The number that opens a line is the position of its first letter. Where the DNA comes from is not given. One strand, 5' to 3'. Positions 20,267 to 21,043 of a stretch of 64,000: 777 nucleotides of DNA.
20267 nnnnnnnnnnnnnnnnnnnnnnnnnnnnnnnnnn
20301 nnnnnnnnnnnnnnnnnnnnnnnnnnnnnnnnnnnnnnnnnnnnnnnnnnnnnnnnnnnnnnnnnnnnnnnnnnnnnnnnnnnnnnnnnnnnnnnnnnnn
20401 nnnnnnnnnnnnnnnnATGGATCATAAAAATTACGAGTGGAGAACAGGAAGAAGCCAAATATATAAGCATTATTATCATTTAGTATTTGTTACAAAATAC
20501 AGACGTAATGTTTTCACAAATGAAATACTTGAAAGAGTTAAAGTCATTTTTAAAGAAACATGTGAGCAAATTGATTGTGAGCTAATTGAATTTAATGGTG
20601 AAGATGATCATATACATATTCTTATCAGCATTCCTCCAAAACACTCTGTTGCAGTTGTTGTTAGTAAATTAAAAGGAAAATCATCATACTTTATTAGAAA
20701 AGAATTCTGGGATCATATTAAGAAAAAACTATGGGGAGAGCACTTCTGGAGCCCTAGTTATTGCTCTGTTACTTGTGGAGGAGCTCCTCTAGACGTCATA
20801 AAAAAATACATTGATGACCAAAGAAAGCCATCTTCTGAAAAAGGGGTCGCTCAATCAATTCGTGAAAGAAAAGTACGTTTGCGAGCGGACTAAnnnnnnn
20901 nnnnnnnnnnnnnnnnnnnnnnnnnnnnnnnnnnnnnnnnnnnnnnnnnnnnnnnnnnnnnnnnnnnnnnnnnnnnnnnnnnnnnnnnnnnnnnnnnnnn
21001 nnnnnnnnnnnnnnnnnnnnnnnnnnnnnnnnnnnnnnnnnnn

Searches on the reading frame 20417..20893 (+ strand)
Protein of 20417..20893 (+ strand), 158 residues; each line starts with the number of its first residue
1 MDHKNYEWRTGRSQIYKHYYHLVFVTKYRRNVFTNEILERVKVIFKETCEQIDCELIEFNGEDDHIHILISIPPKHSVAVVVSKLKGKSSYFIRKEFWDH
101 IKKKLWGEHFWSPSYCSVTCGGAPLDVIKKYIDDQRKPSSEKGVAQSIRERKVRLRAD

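Call 31: search_protein_families(library=pfam, proteins=[window:20417-20893:+], max_evalue=0.001)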
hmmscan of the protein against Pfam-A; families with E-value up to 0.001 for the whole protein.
window:20417-20893:+ (158 aa): 1 family
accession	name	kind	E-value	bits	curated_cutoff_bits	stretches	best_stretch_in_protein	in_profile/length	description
PF01797.21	Y1_Tnp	-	2.1e-45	154.2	23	1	15-135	2-121/121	Transposase IS200 like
